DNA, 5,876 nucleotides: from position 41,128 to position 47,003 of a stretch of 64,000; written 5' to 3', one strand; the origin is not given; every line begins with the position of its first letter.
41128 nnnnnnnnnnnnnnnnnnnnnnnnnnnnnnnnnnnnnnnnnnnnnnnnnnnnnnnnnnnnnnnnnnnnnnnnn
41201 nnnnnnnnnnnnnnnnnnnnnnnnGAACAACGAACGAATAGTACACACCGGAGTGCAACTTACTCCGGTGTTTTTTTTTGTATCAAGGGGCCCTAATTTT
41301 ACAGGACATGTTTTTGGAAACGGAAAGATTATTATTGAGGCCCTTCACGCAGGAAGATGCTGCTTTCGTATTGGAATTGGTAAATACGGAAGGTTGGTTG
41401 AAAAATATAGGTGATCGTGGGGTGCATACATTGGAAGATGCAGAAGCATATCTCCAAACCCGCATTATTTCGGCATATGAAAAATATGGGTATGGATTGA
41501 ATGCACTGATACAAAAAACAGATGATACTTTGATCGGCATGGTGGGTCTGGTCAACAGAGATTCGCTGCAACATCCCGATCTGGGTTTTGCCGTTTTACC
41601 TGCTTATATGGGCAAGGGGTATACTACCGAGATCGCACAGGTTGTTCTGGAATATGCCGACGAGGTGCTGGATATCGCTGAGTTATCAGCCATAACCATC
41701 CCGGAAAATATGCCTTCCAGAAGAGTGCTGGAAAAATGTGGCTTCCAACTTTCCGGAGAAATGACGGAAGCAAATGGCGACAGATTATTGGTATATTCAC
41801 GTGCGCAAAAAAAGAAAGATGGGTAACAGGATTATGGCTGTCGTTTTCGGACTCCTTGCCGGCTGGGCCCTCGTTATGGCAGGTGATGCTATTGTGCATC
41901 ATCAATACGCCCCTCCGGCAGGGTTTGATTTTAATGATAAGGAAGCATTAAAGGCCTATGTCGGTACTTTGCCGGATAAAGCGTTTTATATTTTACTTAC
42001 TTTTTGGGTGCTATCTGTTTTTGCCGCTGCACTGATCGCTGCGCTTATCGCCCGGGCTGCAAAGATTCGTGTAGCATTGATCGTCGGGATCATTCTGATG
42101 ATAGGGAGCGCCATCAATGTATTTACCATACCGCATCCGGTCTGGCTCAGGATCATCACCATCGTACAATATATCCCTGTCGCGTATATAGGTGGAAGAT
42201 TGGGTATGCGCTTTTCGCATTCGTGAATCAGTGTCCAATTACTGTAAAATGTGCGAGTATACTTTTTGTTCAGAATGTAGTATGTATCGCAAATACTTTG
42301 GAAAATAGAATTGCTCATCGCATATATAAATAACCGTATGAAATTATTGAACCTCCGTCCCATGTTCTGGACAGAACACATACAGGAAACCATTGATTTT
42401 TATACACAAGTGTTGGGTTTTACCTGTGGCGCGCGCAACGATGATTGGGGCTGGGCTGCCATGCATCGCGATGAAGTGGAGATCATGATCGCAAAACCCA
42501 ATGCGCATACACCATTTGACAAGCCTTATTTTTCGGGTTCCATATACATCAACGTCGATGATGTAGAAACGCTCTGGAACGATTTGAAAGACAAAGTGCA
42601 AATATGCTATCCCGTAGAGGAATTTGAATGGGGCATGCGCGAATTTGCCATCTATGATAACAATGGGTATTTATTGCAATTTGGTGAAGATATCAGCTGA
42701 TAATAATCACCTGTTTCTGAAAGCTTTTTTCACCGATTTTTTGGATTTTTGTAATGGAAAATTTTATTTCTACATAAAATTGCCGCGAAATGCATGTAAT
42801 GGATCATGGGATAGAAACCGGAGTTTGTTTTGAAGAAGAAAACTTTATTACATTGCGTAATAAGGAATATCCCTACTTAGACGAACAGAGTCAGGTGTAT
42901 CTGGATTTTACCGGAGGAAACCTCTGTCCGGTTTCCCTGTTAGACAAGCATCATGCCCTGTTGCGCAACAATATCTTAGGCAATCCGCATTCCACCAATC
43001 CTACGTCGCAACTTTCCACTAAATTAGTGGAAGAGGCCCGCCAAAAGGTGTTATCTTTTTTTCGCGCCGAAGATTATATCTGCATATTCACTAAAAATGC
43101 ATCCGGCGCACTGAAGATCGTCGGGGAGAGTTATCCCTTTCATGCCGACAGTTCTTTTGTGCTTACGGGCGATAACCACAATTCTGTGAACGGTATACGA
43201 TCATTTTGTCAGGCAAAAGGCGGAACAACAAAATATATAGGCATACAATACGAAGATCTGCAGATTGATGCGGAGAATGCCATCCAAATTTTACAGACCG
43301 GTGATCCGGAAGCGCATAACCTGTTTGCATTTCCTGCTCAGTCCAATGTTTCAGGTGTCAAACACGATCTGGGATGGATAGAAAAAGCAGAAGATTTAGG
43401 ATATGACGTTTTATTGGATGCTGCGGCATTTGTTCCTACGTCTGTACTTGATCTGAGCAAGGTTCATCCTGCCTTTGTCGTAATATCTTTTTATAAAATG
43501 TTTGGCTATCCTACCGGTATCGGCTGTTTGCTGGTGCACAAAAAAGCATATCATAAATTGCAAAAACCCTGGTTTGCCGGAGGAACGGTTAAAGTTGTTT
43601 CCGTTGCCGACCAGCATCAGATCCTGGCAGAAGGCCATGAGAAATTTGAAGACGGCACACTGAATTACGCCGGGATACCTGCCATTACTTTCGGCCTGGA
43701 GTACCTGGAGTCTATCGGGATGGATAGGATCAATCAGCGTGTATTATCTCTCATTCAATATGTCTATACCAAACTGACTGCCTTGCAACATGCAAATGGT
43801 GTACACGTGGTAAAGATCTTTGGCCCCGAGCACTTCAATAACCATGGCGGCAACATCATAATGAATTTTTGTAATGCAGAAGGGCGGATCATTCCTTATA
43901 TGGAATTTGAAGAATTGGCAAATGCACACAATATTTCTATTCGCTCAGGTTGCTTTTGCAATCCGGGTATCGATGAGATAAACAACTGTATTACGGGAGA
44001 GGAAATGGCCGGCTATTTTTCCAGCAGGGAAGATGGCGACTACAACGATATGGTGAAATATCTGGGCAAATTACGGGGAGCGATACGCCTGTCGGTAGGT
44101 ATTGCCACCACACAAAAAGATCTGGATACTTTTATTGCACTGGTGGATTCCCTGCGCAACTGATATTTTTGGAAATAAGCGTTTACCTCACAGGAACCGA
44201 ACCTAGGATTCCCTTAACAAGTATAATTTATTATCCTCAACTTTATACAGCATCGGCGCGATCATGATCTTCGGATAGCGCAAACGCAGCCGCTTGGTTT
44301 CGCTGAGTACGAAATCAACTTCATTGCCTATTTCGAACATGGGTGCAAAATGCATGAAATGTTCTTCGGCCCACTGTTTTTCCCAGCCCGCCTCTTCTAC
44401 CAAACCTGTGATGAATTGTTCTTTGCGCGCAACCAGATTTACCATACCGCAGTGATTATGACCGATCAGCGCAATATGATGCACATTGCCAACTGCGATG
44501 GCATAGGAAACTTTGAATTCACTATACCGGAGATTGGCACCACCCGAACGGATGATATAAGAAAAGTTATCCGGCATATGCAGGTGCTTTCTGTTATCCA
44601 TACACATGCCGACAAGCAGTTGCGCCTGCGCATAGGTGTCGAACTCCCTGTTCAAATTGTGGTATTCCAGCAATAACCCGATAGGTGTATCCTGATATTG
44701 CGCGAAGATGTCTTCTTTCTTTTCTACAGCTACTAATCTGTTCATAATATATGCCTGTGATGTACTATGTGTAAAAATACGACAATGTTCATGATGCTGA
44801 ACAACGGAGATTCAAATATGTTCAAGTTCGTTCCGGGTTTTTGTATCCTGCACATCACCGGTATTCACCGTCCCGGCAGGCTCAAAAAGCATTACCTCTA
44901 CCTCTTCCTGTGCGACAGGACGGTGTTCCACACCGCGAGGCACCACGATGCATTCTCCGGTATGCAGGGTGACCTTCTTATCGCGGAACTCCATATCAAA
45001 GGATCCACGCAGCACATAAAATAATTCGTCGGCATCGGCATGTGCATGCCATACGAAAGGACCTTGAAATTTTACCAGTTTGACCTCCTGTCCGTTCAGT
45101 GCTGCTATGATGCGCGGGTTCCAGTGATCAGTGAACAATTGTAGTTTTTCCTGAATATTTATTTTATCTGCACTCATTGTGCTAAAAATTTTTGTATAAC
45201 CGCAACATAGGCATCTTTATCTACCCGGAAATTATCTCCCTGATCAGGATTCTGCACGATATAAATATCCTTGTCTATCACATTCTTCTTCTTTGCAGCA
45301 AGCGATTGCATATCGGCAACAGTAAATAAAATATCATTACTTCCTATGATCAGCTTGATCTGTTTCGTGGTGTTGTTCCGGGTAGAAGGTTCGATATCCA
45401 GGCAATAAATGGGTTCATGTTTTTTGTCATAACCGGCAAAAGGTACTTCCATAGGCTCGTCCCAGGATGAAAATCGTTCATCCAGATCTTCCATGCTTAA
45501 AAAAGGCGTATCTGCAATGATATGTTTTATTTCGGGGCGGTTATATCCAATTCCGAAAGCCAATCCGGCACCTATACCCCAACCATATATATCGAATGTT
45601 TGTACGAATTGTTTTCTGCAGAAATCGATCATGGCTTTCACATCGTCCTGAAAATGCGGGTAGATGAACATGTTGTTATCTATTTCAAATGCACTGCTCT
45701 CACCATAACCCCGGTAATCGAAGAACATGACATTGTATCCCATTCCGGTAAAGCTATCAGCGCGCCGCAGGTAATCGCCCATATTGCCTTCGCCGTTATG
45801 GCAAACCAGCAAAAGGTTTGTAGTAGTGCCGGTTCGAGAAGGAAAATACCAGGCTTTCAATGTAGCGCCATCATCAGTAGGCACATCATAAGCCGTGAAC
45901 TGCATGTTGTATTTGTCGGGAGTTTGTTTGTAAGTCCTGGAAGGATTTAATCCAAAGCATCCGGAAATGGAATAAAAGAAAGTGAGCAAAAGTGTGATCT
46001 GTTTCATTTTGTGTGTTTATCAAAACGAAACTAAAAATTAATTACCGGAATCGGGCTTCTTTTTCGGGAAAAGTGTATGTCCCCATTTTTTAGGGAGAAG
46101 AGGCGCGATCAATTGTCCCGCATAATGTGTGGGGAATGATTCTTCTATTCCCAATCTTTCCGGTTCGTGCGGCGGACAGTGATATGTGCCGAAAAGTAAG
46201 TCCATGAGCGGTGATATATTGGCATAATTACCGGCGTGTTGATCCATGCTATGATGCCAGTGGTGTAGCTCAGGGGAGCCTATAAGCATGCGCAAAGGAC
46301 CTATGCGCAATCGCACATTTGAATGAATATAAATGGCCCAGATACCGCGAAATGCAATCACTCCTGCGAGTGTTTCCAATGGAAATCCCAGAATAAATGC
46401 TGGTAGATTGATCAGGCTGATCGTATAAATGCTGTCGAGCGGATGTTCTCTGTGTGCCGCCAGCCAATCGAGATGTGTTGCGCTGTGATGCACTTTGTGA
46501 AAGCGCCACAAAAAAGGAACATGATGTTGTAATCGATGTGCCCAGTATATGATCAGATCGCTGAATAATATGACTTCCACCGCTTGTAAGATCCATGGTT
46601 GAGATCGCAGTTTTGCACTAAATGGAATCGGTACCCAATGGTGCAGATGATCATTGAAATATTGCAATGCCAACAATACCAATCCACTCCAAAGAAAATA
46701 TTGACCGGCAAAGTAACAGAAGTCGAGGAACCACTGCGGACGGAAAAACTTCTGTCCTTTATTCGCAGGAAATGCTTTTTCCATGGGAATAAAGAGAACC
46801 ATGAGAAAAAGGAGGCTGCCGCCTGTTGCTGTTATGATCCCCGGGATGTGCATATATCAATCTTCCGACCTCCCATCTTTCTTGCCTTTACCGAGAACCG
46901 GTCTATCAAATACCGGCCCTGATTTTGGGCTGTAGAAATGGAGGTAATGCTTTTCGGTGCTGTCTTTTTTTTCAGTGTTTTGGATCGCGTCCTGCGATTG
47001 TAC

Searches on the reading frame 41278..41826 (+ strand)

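Call 42: search_protein_families(library=pfam, proteins=[window:41278-41826:+], max_evalue=0.00001)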
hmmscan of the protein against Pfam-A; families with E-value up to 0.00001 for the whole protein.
window:41278-41826:+ (182 aa): 3 families
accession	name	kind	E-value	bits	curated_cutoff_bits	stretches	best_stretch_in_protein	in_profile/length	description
PF13302.13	Acetyltransf_3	-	3.3e-28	99.6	25.4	1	17-157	1-138/138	Acetyltransferase (GNAT) domain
PF00583.31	Acetyltransf_1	-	1.1e-10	42.3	20.7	1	78-156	37-116/116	Acetyltransferase (GNAT) family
PF13420.13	Acetyltransf_4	-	4.6e-06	27.2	24.3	1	21-163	2-141/155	Acetyltransferase (GNAT) domain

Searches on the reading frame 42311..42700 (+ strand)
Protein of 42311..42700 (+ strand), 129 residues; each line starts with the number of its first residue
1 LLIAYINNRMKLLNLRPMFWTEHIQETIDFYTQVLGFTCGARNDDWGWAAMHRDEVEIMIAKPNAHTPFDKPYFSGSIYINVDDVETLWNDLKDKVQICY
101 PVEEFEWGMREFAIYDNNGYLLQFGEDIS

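Call 42: search_protein_families(library=pfam, proteins=[window:42311-42700:+], max_evalue=0.00001)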
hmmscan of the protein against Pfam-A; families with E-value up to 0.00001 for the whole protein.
window:42311-42700:+ (129 aa): 1 family
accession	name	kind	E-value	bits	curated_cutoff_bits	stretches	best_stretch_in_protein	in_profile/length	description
PF00903.31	Glyoxalase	-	1.5e-13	51.6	20.6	1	19-124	7-121/121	Glyoxalase/Bleomycin resistance protein/Dioxygenase superfamily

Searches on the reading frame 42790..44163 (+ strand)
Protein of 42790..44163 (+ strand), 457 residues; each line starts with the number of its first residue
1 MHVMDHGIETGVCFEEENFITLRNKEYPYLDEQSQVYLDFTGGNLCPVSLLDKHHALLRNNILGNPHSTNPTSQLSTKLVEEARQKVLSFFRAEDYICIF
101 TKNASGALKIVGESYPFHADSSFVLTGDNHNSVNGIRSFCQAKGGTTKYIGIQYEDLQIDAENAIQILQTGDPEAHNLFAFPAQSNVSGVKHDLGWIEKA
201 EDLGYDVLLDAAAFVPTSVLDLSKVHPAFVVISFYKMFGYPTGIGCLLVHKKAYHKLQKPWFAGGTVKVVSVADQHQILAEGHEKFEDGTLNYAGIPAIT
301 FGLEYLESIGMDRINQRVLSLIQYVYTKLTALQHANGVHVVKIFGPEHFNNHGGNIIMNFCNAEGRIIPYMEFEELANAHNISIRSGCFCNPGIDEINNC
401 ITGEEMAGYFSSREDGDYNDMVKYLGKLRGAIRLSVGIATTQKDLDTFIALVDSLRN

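Call 42: search_protein_families(library=pfam, proteins=[window:42790-44163:+], max_evalue=0.00001)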
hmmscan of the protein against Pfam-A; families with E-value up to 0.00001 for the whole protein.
window:42790-44163:+ (457 aa): 1 family
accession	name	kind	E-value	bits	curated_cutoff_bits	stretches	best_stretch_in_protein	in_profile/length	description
PF00266.25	Aminotran_5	-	4.4e-40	138.2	21.5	1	36-448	1-371/371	Aminotransferase class-V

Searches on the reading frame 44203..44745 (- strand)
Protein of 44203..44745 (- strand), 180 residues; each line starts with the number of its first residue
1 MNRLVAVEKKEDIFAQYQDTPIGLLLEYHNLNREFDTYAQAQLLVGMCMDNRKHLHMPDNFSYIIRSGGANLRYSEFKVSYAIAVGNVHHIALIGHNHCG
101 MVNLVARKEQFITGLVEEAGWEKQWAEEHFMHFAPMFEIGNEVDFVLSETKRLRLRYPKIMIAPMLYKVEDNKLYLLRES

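Call 42: search_protein_families(library=pfam, proteins=[window:44203-44745:-], max_evalue=0.00001)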
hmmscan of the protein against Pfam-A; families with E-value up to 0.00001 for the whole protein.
window:44203-44745:- (180 aa): 1 family
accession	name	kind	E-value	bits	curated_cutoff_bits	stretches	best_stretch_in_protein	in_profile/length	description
PF00484.24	Pro_CA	-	6e-06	27.1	25.7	1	78-118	44-90/156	Carbonic anhydrase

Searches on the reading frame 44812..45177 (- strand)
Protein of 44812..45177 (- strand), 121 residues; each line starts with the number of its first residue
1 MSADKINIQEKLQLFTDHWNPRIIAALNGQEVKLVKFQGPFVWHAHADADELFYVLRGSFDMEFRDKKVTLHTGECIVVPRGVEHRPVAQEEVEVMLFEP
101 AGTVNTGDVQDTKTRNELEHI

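Call 42: search_protein_families(library=pfam, proteins=[window:44812-45177:-], max_evalue=0.00001)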
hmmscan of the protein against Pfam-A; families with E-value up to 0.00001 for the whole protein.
window:44812-45177:- (121 aa): 2 families
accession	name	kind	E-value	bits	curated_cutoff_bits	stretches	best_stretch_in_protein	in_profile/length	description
PF07883.17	Cupin_2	-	1.4e-13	50.8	27.2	1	41-97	11-66/70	Cupin domain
PF00190.28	Cupin_1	-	5.2e-06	26.5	22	1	39-114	44-126/151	Cupin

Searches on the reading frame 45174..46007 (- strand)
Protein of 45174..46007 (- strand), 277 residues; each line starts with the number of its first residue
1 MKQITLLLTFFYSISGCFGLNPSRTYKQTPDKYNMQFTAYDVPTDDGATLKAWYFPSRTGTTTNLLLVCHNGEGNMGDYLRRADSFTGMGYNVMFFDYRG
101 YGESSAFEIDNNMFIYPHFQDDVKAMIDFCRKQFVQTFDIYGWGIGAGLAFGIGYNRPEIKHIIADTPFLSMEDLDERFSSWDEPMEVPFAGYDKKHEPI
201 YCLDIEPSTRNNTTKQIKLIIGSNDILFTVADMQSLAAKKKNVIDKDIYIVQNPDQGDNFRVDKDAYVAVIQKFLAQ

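Call 42: search_protein_families(library=pfam, proteins=[window:45174-46007:-], max_evalue=0.00001)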
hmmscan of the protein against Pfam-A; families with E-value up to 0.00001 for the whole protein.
window:45174-46007:- (277 aa): 1 family
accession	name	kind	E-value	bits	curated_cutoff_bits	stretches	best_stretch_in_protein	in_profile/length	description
PF12146.15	Hydrolase_4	-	4.3e-08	33.2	27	1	64-173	5-114/239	Serine aminopeptidase, S33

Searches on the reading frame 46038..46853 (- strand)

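Call 43: search_protein_families(library=pfam, proteins=[window:46038-46853:-], max_evalue=0.00001)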
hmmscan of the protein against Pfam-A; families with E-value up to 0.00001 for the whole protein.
window:46038-46853:- (271 aa): 1 family
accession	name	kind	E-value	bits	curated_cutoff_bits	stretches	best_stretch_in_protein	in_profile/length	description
PF04116.19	FA_hydroxylase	-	9.8e-31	107.3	31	1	94-223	4-132/132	Fatty acid hydroxylase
